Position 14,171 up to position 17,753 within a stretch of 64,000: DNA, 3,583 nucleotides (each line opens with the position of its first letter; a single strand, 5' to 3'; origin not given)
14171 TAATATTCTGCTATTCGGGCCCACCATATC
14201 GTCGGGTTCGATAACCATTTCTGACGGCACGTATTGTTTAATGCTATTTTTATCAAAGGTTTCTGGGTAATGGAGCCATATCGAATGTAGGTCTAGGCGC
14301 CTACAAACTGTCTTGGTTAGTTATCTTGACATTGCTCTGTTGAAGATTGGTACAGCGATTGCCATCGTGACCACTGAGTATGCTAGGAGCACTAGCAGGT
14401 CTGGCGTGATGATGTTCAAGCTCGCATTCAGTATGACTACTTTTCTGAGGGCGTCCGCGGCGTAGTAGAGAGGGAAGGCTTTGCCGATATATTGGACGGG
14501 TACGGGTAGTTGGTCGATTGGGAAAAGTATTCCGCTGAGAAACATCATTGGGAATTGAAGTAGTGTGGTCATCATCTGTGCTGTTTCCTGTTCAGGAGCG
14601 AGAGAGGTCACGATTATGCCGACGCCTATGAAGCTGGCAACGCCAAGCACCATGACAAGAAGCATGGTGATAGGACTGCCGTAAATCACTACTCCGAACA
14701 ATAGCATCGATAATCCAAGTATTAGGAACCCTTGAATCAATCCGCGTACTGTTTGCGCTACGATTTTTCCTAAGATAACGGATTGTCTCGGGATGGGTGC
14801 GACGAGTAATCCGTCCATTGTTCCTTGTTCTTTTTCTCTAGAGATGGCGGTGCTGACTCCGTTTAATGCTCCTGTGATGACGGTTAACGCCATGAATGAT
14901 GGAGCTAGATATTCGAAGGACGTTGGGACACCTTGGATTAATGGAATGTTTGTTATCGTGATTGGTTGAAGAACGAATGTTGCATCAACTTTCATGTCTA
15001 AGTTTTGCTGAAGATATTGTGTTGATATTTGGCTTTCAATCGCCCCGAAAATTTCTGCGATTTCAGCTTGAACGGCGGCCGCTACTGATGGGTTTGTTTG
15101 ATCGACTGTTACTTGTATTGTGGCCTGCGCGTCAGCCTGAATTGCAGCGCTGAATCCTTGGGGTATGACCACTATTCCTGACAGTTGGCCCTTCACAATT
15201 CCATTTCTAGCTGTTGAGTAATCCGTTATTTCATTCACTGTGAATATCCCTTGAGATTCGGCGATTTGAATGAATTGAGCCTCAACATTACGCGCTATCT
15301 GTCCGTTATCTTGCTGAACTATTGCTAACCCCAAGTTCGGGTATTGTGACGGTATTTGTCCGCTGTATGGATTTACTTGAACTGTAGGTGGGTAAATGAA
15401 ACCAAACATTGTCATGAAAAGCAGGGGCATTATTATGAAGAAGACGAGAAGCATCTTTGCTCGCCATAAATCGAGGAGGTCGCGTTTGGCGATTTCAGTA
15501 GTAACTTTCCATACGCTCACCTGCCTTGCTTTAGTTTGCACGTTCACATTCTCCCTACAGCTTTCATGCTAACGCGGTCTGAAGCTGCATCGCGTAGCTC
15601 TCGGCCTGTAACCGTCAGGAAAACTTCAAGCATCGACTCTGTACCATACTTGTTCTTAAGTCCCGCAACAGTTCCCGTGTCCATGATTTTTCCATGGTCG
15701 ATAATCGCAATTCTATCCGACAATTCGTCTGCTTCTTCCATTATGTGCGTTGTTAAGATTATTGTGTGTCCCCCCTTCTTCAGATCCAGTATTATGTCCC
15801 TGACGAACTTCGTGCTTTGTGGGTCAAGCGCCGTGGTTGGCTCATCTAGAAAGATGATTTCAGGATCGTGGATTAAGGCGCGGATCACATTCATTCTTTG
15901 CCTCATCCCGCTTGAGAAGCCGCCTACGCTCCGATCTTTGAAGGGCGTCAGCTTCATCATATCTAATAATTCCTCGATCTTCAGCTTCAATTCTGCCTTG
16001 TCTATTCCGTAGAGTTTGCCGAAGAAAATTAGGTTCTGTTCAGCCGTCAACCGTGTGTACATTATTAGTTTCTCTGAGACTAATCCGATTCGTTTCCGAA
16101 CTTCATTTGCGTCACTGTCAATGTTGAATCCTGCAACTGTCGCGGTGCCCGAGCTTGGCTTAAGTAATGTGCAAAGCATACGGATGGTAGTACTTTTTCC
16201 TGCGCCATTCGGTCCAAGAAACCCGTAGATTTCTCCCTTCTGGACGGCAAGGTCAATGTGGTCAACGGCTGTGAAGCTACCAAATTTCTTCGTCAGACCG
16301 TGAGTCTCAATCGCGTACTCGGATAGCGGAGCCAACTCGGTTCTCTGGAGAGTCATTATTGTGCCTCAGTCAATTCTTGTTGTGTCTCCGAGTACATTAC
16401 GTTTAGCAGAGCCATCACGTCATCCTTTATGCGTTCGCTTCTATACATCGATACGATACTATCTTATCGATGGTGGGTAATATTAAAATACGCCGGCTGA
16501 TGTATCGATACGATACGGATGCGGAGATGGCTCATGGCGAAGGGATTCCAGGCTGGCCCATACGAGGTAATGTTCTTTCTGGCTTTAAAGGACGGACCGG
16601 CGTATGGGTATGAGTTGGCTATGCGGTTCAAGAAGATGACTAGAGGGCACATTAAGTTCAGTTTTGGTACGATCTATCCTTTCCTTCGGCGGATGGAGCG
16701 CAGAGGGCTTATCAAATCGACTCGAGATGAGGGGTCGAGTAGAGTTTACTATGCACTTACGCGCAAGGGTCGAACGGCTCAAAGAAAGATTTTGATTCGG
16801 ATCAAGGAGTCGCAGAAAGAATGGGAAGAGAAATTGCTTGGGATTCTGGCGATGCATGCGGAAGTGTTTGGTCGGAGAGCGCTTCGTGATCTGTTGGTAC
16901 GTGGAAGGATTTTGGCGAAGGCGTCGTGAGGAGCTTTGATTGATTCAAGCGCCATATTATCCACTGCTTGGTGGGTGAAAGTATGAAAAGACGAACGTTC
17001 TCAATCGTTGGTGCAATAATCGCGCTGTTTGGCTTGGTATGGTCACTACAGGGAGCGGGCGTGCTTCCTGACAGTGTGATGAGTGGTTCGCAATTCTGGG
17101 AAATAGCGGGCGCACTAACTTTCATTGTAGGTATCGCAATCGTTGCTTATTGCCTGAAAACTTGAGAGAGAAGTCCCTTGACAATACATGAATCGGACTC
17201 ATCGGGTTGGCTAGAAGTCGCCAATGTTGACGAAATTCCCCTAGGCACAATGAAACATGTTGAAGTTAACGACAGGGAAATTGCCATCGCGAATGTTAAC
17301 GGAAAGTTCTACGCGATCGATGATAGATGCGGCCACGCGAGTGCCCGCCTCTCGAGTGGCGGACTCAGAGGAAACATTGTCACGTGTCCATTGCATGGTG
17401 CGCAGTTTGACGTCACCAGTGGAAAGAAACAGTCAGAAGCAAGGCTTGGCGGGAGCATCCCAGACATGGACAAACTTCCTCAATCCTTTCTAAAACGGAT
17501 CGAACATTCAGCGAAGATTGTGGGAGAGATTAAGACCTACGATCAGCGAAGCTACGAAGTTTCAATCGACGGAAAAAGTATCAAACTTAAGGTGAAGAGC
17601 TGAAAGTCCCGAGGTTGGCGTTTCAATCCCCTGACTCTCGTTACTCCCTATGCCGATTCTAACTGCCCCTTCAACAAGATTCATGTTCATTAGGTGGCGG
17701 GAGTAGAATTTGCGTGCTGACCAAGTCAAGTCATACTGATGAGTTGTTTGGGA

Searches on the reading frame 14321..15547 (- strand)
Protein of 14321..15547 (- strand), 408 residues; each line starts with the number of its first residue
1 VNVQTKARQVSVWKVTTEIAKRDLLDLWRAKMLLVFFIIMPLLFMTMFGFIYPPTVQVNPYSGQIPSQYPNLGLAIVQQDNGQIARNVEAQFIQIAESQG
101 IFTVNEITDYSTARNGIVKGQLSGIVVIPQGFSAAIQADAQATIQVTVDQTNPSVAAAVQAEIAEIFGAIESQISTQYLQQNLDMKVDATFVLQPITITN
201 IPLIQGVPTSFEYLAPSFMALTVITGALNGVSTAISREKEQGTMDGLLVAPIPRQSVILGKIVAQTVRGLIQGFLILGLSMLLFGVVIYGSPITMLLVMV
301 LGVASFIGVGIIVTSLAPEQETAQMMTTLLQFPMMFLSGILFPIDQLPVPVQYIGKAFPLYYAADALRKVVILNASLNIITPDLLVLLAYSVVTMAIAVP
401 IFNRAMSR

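Call 7: search_protein_families(library=pfam, proteins=[window:14321-15547:-], max_evalue=0.001)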
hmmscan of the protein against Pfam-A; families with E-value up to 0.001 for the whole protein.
window:14321-15547:- (408 aa): 5 families
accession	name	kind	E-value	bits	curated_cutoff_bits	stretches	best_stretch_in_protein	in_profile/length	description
PF12698.13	ABC2_membrane_3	-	4.3e-46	158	31.6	1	31-399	1-346/347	ABC-2 family transporter protein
PF01061.29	ABC2_membrane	-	3.2e-29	102.4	26.9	1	204-370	51-209/211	ABC-2 type transporter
PF12679.13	ABC2_membrane_2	-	1.6e-18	67.4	27.2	1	19-404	3-280/283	ABC-2 family transporter protein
PF12730.13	ABC2_membrane_4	-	3.7e-05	24.2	27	1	218-313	57-154/179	ABC-2 family transporter protein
PF03379.19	CcmB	-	0.0005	20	24.9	1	197-335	29-167/215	CcmB protein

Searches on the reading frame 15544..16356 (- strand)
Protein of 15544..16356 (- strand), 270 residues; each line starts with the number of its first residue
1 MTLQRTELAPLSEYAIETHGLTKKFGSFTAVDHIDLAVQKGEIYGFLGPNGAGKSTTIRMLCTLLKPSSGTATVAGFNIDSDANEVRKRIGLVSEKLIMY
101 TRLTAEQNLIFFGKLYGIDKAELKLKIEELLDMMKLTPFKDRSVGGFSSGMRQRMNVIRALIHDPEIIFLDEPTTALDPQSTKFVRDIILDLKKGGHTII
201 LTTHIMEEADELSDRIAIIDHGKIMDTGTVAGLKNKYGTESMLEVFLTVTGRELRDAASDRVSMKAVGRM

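Call 7: search_protein_families(library=pfam, proteins=[window:15544-16356:-], max_evalue=0.001)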
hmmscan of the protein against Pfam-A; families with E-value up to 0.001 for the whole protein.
window:15544-16356:- (270 aa): 4 families
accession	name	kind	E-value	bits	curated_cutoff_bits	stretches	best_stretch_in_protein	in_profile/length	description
PF00005.33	ABC_tran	-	6e-31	108.3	25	1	32-175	2-137/137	ABC transporter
PF13304.12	AAA_21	-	2.6e-12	47.9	27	1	145-206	236-300/304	AAA domain, putative AbiEii toxin, Type IV TA system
PF13476.12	AAA_23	-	0.00031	21.9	27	1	23-66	5-44/201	AAA domain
PF13175.12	AAA_15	-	0.00041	20.5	32.1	0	43-80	25-61/374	AAA ATPase domain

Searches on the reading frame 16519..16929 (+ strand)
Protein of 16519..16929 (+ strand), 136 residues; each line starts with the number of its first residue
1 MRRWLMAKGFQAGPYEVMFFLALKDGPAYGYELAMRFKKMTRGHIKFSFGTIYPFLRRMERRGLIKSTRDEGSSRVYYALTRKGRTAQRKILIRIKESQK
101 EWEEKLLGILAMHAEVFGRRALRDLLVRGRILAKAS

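Call 7: search_protein_families(library=pfam, proteins=[window:16519-16929:+], max_evalue=0.001)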
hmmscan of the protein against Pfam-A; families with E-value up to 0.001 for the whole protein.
window:16519-16929:+ (136 aa): 2 families
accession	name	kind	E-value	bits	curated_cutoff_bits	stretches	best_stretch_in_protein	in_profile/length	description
PF03551.20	PadR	-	4.7e-18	65.4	27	1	23-87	5-72/75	Transcriptional regulator PadR-like family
PF01638.23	HxlR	-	0.00079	19.7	20.8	0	35-104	19-88/91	HxlR-like helix-turn-helix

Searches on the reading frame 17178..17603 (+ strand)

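Call 7: search_protein_families(library=pfam, proteins=[window:17178-17603:+], max_evalue=0.001)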
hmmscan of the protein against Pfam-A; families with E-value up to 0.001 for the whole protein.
window:17178-17603:+ (141 aa): 3 families
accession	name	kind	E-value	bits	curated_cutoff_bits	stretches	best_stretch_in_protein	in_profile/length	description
PF00355.32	Rieske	-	8.9e-19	67.6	20.3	1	11-85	2-76/88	Rieske [2Fe-2S] domain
PF13806.12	Rieske_2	-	8e-09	35.8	27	1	11-87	2-84/104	Rieske-like [2Fe-2S] domain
PF22543.2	Rieske_4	-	1.9e-06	28.5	28.4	1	27-83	16-76/119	Soluble Rieske-type ferredoxin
